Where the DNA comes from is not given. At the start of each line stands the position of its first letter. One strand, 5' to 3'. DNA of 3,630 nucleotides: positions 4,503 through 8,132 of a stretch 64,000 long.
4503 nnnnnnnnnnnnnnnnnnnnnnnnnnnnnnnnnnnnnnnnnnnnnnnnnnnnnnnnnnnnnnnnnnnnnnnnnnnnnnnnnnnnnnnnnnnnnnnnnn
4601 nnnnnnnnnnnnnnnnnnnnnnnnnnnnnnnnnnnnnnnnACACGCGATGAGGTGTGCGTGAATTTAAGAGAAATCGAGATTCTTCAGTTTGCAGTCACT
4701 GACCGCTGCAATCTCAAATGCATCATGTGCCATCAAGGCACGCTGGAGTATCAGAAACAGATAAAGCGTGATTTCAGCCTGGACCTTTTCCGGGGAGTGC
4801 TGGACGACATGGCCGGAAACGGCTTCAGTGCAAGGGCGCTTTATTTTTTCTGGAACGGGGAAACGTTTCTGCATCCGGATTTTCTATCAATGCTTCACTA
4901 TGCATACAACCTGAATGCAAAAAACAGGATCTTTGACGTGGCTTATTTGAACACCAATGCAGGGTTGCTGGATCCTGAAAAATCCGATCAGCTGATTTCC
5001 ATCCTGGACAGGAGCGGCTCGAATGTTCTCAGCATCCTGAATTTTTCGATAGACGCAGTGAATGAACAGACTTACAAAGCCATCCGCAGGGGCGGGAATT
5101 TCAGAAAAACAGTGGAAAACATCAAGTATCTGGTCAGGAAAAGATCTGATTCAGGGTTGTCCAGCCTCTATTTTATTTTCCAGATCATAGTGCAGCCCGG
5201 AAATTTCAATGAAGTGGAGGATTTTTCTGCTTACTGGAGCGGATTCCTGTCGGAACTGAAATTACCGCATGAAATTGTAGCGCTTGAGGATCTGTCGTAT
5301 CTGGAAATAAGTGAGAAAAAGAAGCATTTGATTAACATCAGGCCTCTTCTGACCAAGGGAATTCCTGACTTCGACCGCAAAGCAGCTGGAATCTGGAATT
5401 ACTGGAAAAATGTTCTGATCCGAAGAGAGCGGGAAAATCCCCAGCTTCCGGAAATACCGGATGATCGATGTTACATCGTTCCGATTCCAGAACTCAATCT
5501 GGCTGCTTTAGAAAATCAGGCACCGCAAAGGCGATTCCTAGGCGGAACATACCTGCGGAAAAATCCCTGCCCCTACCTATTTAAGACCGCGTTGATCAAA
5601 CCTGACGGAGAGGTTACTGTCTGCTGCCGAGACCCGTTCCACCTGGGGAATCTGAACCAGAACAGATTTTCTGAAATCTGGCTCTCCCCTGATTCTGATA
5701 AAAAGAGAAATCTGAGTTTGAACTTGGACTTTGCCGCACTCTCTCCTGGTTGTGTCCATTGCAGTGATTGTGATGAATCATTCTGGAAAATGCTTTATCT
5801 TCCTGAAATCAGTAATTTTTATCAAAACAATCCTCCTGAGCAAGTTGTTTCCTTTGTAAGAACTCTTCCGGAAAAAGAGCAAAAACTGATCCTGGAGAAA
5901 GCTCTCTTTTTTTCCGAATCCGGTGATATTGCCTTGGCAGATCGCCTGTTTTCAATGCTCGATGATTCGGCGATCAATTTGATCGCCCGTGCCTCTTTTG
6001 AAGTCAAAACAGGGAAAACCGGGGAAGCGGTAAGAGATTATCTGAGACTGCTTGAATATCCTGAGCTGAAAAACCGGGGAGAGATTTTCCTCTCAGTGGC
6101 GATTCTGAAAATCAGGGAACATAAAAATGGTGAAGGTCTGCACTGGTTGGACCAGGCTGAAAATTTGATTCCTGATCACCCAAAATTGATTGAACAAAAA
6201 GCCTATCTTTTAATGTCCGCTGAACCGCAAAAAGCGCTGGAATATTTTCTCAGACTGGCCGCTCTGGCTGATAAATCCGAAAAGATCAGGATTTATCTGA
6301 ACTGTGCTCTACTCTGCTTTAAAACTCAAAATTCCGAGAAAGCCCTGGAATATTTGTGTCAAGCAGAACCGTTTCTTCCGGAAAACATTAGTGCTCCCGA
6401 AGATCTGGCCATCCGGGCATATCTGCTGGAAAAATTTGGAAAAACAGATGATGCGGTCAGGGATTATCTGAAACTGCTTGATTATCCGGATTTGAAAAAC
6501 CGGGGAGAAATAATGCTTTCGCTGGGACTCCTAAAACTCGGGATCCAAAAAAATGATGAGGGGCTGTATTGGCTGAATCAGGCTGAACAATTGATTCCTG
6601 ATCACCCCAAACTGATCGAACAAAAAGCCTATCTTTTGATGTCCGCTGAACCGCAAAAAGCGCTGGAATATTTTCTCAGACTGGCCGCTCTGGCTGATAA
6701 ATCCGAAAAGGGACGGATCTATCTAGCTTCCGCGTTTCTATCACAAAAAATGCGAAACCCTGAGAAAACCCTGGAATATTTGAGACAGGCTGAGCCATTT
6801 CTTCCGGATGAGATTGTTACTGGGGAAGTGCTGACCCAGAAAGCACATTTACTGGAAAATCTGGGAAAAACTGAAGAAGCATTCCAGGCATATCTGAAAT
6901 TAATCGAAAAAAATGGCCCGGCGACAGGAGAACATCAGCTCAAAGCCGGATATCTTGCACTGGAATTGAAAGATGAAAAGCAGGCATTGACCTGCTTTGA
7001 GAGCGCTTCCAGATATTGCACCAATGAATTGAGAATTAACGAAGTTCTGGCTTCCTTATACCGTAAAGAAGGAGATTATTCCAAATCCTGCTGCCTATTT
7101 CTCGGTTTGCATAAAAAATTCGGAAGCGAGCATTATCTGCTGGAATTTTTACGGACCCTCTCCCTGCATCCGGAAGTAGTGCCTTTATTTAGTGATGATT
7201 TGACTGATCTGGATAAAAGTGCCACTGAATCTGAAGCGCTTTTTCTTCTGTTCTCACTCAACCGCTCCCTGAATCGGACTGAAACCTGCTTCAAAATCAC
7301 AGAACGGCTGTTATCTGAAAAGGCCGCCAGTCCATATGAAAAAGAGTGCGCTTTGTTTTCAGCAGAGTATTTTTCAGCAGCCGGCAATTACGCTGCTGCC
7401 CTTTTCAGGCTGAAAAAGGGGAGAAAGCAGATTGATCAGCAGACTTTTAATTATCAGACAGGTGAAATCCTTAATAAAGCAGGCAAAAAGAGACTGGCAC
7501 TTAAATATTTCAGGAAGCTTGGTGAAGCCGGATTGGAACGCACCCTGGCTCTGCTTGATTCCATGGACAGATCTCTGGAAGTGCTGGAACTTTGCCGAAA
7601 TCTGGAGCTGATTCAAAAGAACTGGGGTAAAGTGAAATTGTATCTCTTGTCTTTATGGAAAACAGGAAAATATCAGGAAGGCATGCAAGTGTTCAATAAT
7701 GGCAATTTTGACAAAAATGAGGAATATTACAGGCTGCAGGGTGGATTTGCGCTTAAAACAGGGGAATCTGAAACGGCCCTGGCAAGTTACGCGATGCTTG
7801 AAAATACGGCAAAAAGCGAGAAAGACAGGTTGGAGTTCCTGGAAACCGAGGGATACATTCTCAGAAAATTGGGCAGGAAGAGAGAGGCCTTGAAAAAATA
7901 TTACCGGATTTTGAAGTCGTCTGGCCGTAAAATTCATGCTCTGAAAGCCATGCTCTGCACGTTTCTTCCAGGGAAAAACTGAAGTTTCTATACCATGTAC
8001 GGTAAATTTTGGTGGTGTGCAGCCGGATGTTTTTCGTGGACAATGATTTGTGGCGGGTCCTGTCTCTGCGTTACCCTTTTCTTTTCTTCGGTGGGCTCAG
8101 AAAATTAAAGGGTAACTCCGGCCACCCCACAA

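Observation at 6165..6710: Near-identical ~120-bp internal duplication inside the third paralog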

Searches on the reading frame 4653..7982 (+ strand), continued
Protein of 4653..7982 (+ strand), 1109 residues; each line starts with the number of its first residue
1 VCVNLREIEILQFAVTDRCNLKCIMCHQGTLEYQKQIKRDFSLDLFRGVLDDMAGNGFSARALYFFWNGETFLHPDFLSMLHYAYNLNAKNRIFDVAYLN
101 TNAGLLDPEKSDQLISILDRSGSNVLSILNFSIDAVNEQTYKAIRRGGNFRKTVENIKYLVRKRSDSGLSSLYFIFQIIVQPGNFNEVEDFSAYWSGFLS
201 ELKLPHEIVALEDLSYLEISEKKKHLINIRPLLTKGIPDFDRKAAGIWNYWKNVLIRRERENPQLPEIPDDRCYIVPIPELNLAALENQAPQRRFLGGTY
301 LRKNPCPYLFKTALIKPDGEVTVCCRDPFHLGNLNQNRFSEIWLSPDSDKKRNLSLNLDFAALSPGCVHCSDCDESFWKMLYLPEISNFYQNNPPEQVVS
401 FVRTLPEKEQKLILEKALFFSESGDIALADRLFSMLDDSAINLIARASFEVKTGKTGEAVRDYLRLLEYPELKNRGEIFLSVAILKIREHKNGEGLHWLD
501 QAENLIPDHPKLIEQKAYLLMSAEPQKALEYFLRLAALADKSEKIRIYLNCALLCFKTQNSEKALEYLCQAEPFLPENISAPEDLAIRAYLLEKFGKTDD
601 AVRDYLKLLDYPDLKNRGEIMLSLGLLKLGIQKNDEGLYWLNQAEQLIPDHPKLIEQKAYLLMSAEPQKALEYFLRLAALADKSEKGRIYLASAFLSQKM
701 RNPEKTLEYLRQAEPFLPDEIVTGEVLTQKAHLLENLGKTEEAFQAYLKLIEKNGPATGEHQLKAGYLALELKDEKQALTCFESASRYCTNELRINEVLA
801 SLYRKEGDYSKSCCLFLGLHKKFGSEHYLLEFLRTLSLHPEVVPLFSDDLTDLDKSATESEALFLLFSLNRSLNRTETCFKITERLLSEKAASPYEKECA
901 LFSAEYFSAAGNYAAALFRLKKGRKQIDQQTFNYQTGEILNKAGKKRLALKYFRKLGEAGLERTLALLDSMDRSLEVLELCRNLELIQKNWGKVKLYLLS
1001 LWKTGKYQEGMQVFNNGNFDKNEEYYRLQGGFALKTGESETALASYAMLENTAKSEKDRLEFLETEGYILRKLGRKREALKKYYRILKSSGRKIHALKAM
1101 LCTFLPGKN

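Call 49: predict_structure(alignment_id=A1)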
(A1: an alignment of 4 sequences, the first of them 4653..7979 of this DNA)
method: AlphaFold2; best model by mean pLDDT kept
length: 1109 residues; sequences in the alignment: 4
mean_pLDDT: 63.7   pTM: 0.34
mean pLDDT of the five models: 63.7, 63.0, 60.1, 59.6, 58.0
residues with pLDDT >= 90: 25; 70-90: 509; 50-70: 259; < 50: 316
segments of 3 or more residues with pLDDT < 50: 1-3, 14-40, 67-73, 133-141, 143-149, 177-311, 325-328, 354-398, 789-858, 890-892
pLDDT, mean of each block of 10 residues (from residue 1): 55 47 27 39 76 81 54 60 79 68 59 69 59 45 47 62 62 52 37 45 35 28 26 33 38 34 29 26 29 26 31 64 54 81 74 44 31 31 34 44 62 68 67 77 83 78 83 80 77 79 83 81 78 80 76 79 79 61 75 77 78 69 75 65 75 76 66 77 71 71 73 66 61 72 76 60 67 61 55 44 42 44 43 44 40 44 59 64 67 63 78 82 74 86 87 86 88 88 82 89 90 86 88 88 90 83 87 85 82 77 63
secondary structure, 60 per line:
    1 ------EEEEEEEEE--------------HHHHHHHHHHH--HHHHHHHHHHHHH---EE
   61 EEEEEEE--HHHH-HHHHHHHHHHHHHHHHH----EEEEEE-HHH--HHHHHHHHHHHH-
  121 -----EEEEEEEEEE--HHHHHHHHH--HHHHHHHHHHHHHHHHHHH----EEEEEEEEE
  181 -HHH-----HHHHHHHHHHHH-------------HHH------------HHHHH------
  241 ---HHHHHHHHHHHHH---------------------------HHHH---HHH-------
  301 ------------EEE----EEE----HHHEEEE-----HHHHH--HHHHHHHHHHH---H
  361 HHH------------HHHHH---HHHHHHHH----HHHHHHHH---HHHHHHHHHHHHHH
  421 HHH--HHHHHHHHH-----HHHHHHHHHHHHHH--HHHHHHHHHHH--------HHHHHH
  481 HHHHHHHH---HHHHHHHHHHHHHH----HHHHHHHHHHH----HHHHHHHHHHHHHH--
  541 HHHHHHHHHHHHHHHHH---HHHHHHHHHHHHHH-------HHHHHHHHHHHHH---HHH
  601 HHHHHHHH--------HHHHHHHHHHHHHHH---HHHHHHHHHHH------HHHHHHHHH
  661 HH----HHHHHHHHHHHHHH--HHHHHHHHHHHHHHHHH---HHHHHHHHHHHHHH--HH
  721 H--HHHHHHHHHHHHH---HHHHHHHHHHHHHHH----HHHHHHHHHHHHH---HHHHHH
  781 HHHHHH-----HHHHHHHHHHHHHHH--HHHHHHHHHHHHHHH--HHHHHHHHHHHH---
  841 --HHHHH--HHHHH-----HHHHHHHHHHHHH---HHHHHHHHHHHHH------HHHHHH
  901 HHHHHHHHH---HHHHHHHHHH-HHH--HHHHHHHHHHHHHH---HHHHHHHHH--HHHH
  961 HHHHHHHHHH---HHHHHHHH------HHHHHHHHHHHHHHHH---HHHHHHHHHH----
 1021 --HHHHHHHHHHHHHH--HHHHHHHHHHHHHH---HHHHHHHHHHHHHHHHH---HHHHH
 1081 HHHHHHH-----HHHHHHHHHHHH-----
elements in order (helices of 4 or more, strands of 3 or more residues): E7-15 H30-40 H43-55 E59-67 H70-73 H75-91 E96-101 H108-119 E126-135 H138-146 H149-167 E172-180 H190-201 H230-234 H244-256 H284-287 E313-315 E320-322 E330-333 H339-343 H346-356 H360-363 H376-380 H384-391 H396-403 H407-423 H426-434 H440-453 H456-466 H475-488 H492-505 H510-520 H525-538 H541-557 H561-574 H582-594 H598-608 H617-631 H635-645 H652-662 H667-680 H683-699 H703-716 H724-736 H740-754 H759-771 H775-786 H792-806 H809-823 H826-837 H843-847 H850-854 H860-872 H876-888 H895-909 H913-922 H929-942 H946-954 H957-970 H974-981 H988-1003 H1007-1016 H1023-1036 H1039-1052 H1056-1072 H1076-1087 H1093-1104
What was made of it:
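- On Tetratricopeptide (TPR) repeat proteins: The model shows regular helical hairpins from aa 407 to 1104 (call 49). The structure model gives 8 helices per 142 residues, about 35 residues per hairpin (call 49).
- The AlphaFold model (pLDDT 70-83 over aa 407-786) gives 8 helices per unit and places the patch on one hairpin (call 49).
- Tried and rejected: The catalytic half is poor (pLDDT often below 50; pTM 0.34), so no fold search was run (call 49).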

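Call 55: list_cluster_members(proteins=[P0001, P0002, P0003])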
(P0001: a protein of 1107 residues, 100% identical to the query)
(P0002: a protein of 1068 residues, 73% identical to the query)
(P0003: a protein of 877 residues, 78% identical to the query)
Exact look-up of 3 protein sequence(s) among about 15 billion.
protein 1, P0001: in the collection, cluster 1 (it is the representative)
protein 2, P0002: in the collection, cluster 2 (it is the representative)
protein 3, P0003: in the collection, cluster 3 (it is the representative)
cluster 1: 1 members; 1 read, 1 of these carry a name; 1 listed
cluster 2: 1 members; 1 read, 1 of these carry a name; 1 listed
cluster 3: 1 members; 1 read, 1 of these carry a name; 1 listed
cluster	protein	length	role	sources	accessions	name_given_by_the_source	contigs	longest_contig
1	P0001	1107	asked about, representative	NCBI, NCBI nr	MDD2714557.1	MAG: SPASM domain-containing protein [Candidatus Wallbacteria bacterium] | SPASM domain-containing protein [Candidatus Wallbacteria bacterium]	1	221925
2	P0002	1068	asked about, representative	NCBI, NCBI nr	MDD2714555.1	MAG: SPASM domain-containing protein [Candidatus Wallbacteria bacterium] | SPASM domain-containing protein [Candidatus Wallbacteria bacterium]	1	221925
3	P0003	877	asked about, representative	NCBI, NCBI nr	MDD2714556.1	MAG: SPASM domain-containing protein [Candidatus Wallbacteria bacterium] | SPASM domain-containing protein [Candidatus Wallbacteria bacterium]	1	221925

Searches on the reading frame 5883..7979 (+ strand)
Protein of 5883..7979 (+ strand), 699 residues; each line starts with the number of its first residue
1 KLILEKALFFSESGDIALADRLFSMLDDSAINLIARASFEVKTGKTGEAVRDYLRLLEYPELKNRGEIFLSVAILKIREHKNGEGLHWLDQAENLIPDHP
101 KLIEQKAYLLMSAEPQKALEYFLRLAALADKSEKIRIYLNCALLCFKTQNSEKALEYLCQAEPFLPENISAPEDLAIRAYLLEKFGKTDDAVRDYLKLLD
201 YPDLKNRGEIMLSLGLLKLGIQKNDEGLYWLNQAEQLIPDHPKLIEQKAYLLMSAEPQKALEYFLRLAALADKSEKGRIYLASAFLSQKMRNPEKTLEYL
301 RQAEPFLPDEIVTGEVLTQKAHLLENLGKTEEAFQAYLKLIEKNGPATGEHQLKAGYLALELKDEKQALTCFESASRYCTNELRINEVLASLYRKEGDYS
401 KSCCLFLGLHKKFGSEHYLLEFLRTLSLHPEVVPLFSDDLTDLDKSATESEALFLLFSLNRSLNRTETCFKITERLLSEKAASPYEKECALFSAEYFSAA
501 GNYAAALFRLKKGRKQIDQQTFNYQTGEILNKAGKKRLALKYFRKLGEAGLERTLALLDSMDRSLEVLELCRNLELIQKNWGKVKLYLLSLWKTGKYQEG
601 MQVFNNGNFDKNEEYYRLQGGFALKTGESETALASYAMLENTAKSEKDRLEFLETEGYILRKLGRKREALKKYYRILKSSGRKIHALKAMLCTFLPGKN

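Call 51: search_solved_structures(query=window:5883-7979:+, max_evalue=0.01)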
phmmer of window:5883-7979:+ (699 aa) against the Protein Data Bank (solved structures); distinct sequences matched with E-value up to 0.01: 2.
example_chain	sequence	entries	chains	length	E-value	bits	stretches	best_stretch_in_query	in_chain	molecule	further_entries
5fzq_A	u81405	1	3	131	0.0011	20.8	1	177-291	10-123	DESIGNED TPR PROTEIN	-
5fzr_A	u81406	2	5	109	0.0052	18.6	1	77-271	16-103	DESIGNED TPR PROTEIN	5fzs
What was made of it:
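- On Tetratricopeptide (TPR) repeat proteins: There is a weak match to a designed TPR protein, 5fzq, at E = 0.0011 over aa 587-701 (call 51).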
